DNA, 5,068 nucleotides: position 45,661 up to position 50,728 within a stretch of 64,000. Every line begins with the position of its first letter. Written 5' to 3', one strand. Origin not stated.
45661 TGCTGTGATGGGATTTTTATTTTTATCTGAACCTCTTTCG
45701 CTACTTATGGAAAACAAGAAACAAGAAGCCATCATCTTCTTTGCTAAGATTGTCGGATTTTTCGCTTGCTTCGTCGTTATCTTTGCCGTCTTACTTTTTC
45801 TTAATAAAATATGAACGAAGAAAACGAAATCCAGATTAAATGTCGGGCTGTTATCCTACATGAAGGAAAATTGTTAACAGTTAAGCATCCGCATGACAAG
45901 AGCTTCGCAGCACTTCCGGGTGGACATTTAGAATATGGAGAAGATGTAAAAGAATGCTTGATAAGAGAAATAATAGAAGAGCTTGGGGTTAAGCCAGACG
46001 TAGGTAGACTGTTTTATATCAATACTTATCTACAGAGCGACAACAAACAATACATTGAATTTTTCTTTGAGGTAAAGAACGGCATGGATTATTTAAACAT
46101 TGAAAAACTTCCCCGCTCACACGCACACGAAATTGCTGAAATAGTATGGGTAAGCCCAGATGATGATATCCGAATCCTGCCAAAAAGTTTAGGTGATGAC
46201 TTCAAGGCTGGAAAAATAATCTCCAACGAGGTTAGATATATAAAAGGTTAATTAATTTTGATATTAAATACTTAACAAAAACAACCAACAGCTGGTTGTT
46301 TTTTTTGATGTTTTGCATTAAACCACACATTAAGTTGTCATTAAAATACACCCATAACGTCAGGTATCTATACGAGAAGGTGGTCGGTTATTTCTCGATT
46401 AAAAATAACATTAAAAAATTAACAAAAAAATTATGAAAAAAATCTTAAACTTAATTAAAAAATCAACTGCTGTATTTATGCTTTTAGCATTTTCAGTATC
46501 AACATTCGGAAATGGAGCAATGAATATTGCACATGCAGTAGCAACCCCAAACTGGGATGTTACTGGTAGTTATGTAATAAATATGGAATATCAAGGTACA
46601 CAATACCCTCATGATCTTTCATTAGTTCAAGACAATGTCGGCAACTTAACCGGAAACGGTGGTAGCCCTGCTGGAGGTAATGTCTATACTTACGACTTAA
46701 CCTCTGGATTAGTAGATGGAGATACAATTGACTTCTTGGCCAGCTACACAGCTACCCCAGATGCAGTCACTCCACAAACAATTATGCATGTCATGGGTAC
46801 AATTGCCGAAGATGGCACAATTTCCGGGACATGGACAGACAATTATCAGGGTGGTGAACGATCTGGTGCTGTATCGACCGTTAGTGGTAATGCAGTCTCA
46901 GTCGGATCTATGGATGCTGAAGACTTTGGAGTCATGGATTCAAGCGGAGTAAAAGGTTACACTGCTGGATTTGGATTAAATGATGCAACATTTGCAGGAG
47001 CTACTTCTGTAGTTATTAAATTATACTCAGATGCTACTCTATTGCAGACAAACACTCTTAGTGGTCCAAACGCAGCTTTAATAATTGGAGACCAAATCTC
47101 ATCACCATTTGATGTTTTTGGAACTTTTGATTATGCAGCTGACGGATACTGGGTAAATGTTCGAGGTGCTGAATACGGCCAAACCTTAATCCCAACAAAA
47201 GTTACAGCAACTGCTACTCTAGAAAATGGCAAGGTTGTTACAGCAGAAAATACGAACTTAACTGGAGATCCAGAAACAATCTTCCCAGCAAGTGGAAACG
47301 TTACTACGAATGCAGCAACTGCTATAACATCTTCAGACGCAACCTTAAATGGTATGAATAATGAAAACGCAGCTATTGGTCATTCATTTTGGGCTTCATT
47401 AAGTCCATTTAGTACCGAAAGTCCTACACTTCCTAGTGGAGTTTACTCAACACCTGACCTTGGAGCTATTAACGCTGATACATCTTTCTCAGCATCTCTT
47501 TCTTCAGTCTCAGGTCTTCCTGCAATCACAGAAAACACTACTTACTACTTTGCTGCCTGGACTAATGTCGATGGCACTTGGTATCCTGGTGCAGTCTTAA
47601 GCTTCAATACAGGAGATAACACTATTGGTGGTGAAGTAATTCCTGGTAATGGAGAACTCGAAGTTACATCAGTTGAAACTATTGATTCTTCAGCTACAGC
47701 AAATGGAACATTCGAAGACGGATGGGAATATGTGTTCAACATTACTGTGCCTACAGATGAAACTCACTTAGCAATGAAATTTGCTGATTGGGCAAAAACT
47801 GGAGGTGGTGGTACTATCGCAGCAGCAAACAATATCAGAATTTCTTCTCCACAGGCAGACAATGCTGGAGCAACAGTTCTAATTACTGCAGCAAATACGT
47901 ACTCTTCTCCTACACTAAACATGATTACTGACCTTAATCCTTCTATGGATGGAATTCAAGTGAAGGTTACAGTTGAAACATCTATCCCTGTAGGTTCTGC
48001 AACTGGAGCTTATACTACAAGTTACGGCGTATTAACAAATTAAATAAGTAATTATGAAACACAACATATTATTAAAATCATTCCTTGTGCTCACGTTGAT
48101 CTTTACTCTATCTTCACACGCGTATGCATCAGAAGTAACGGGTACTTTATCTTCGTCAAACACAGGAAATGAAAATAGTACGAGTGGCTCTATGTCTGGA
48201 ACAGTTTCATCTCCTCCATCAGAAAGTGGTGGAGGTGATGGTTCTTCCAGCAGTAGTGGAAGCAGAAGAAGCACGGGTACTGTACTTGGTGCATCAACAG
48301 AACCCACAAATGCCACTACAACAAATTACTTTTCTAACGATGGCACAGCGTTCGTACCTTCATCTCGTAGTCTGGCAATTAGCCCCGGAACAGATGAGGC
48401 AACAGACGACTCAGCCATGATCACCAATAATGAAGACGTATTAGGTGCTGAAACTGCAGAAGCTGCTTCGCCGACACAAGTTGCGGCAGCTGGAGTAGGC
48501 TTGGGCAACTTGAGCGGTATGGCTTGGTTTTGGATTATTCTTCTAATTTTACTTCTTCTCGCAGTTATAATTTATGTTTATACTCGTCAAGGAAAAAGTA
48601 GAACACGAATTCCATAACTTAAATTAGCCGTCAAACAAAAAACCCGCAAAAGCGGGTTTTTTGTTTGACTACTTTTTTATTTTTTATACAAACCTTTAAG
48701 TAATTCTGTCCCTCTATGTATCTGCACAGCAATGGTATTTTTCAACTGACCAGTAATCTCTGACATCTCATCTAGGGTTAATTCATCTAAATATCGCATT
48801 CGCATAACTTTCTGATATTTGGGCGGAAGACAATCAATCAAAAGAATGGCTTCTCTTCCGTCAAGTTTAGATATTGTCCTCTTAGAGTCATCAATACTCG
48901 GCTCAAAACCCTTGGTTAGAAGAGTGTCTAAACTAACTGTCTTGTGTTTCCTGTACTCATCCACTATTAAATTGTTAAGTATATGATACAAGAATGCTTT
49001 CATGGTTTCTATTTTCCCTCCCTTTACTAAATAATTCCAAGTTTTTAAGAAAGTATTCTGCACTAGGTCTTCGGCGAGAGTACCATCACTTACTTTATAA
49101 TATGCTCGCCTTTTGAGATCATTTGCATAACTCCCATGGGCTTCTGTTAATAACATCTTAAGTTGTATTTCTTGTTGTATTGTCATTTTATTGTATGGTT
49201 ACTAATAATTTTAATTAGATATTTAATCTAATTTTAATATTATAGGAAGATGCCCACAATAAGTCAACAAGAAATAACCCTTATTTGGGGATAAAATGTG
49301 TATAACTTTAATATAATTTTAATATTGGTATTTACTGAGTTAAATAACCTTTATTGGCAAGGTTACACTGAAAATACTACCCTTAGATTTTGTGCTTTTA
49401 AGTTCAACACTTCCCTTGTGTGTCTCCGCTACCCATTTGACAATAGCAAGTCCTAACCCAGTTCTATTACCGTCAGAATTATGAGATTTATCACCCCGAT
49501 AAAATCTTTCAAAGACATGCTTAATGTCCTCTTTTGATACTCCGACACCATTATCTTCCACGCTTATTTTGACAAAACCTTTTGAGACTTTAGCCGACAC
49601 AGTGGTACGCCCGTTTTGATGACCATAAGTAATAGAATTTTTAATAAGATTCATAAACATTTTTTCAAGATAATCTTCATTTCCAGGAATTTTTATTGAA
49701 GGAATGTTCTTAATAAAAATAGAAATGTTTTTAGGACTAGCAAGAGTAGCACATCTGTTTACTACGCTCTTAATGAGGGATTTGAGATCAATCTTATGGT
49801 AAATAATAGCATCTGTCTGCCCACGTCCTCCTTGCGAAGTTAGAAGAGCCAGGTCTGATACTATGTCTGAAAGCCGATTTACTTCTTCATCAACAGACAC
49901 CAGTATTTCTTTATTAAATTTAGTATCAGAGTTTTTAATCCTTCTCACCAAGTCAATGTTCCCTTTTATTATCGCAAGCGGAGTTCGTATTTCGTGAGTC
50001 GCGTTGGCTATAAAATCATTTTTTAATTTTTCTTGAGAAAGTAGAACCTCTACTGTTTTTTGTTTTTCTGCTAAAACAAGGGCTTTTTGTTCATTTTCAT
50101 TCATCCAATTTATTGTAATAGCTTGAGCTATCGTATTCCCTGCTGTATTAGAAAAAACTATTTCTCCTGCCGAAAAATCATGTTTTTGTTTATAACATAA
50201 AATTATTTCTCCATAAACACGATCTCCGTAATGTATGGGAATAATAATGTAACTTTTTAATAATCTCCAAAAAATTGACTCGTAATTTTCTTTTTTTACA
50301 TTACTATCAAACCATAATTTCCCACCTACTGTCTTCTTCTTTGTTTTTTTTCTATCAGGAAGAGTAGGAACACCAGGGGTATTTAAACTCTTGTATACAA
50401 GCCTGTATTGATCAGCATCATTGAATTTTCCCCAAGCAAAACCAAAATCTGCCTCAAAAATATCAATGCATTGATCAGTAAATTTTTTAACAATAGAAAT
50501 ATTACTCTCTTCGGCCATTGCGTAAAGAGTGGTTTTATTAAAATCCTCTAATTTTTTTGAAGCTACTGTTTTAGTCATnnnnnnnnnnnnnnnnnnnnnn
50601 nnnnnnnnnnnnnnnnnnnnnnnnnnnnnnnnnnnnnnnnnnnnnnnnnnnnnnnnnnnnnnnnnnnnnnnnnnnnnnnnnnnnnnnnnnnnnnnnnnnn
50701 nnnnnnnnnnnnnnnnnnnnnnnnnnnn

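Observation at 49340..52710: Two-component operon interrupted by a GC-rich guanylate-kinase-like gene and a NUDIX gene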

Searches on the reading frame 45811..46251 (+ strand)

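Call 3: search_protein_families(library=pfam, proteins=[window:45811-46251:+], max_evalue=0.01)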
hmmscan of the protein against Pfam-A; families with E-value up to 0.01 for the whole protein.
window:45811-46251:+ (146 aa): 1 family
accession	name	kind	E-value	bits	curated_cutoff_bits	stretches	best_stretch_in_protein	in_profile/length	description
PF00293.34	NUDIX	-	5e-15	56.1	21.1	1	14-118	8-117/134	NUDIX domain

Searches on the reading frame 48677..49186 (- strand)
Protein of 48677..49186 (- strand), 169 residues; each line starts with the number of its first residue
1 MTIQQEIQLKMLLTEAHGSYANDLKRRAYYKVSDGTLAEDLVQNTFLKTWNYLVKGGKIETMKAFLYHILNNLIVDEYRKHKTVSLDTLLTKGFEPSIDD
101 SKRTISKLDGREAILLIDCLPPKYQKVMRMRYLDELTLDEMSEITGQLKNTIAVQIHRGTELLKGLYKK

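Call 3: search_protein_families(library=pfam, proteins=[window:48677-49186:-], max_evalue=0.01)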
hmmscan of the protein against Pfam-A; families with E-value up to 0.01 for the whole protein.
window:48677-49186:- (169 aa): 3 families
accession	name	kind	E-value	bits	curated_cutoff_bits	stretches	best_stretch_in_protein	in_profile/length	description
PF04542.20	Sigma70_r2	-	2.9e-10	40.2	24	1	19-82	4-69/71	Sigma-70 region 2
PF08281.18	Sigma70_r4_2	-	3.8e-09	36.5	25.7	1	114-159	5-50/54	Sigma-70, region 4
PF04545.22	Sigma70_r4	-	9.1e-05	22.3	24.1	1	117-146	2-31/50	Sigma-70, region 4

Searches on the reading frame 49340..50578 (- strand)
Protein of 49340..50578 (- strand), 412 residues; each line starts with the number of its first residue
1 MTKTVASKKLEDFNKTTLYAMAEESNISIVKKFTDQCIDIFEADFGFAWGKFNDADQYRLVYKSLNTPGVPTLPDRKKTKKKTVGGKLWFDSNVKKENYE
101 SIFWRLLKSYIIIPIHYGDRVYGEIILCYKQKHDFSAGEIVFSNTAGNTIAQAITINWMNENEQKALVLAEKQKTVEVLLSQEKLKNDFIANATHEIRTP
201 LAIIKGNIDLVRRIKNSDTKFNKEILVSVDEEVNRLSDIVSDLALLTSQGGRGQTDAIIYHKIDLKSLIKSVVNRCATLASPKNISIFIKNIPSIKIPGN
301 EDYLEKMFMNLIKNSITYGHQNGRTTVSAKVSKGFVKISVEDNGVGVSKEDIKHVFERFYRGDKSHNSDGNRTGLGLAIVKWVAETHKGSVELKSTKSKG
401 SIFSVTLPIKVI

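Call 3: search_protein_families(library=pfam, proteins=[window:49340-50578:-], max_evalue=0.01)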
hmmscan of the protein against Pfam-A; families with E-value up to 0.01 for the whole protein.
window:49340-50578:- (412 aa): 4 families
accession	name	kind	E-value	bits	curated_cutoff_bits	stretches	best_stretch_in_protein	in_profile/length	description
PF02518.31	HATPase_c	-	1.4e-25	90.3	26.4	1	299-409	1-109/111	Histidine kinase-, DNA gyrase B-, and HSP90-like ATPase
PF00512.31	HisKA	-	4e-13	49.6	26.9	1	186-247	2-61/66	His Kinase A (phospho-acceptor) domain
PF13589.12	HATPase_c_3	-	8.3e-06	26.3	25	1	305-377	4-77/137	Histidine kinase-, DNA gyrase B-, and HSP90-like ATPase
PF13185.12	GAF_2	-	0.00021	22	28.6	1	104-154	85-135/136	GAF domain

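Call 4: search_protein_families(library=ncbifam, proteins=[window:49340-50578:-], max_evalue=0.01)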
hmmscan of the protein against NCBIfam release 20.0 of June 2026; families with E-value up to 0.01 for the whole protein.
window:49340-50578:- (412 aa): 86 families (the best 25 are shown)
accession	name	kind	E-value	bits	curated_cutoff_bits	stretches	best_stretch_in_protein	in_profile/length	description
TIGR02966.1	phoR_proteo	equivalog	7.8e-57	192.8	334.2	1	148-407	79-333/333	phosphate regulon sensor histidine kinase PhoR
NF046044.1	PnpS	equivalog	1.1e-56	192.5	400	1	153-408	139-390/390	two-component system histidine kinase PnpS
NF041735.1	hist_kin_RppB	equivalog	1.6e-48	165.6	400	1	187-408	217-438/438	two-component system sensor histidine kinase RppB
NF033092.0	HK_WalK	equivalog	4.3e-42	144.5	725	1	183-409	369-594/594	cell wall metabolism sensor histidine kinase WalK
NF047874.1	MASE3_PAS_HK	subfamily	6.4e-39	134.2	560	1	167-411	384-627/655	MASE3 domain-containing sensor histidine kinase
TIGR01386.1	cztS_silS_copS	subfamily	1.7e-38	132.8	292.55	1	187-408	242-457/457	heavy metal sensor histidine kinase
NF008235.0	PRK11006.1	equivalog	9.8e-38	130.1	390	1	152-412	173-426/431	phosphate regulon sensor histidine kinase PhoR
NF007837.0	PRK10549.1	equivalog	2.4e-37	128.7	603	1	177-410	231-459/466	envelope stress sensor histidine kinase BaeS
NF033091.0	HK_VanS_ACDEFG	equivalog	2.7e-37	128.4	400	1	180-408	68-293/293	vancomycin resistance histidine kinase VanS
NF012163.2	BaeS_SmeS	equivalog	3e-37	128.6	500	1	171-401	225-450/457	sensor histidine kinase efflux regulator BaeS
NF008312.0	PRK11100.1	equivalog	4.5e-36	124.7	356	1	168-410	238-475/477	two-component system sensor histidine kinase CreC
NF053855.1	HisKinPhoRBctds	equivalog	6.1e-35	120.7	500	1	181-407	356-581/583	two-component system sensor histidine kinase PhoR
NF040691.1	MtrAB_MtrB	equivalog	2.5e-34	119.2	450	1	173-409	258-492/507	MtrAB system histidine kinase MtrB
NF007007.0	PRK09470.1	equivalog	6.5e-32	111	486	1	186-410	245-460/463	envelope stress sensor histidine kinase CpxA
NF052314.1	T9SS_HK_PorY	subfamily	1.1e-31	110.4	350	1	188-397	213-409/418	PorY family sensor histidine kinase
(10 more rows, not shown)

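Call 59: find_homologous_proteins(query=window:49340-50578:-, max_evalue=1e-40)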
Query window:49340-50578:- (412 aa): 234 proteins with E <= 1e-40 among 8000 candidates; the best 120 are listed.
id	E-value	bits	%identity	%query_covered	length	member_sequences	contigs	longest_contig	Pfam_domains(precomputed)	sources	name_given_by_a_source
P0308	4.7e-269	910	100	100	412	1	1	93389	PF02518.32,PF00512.32,PF13589.13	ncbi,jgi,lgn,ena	ncbi:MAG: GAF domain-containing sensor histidine kinase [Candidatus Paceibacterota bacterium]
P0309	3.2e-179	614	68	100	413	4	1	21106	PF02518.32,PF00512.32,PF13589.13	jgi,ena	-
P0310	5.4e-139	482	60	98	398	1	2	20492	PF02518.32,PF00512.32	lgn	-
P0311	4.1e-136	472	57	98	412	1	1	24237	PF02518.32,PF00512.32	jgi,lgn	jgi:signal transduction histidine kinase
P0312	1.9e-127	444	53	66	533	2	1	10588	PF13426.14,PF01590.33,PF08448.17,PF02518.32,PF00512.32,PF00989.32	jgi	jgi:PAS domain S-box-containing protein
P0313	1.2e-126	441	54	98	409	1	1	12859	PF02518.32,PF00512.32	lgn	-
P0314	1.0e-125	438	52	99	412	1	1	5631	PF13185.13,PF01590.33,PF02518.32,PF00512.32,PF13589.13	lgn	-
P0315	1.6e-124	434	55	96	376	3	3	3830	PF02518.32,PF00512.32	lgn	-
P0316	5.5e-122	426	53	96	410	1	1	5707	PF13185.13,PF02518.32,PF00512.32,PF13589.13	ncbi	-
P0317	9.7e-122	425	52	98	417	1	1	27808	PF13185.13,PF01590.33,PF02518.32,PF00512.32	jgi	jgi:signal transduction histidine kinase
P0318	1.2e-118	415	50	99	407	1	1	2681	PF02518.32,PF00512.32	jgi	jgi:signal transduction histidine kinase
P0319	4.2e-117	409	52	97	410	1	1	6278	PF13185.13,PF01590.33,PF02518.32,PF00512.32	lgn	-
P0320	6.9e-116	405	52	67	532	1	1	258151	PF13426.14,PF13188.14,PF13185.13,PF02518.32,PF00512.32,PF00989.32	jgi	jgi:PAS domain S-box-containing protein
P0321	1.2e-115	405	50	98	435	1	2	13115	PF13185.13,PF02518.32,PF00512.32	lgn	-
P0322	2.4e-114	400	51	67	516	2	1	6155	PF13426.14,PF13185.13,PF02518.32,PF00512.32,PF00989.32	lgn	-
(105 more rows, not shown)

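Call 85: search_protein_families(library=padloc, proteins=[window:49340-50578:-], max_evalue=0.001)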
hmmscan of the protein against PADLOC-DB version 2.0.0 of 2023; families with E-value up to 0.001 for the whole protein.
window:49340-50578:- (412 aa): 2 families
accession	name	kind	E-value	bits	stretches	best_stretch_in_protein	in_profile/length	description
PDLC04647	PDC-M43B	-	6.4e-08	30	1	310-398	234-322/347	-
PDLC04650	PDC-M43B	-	0.00094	16.5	1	310-399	233-324/344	-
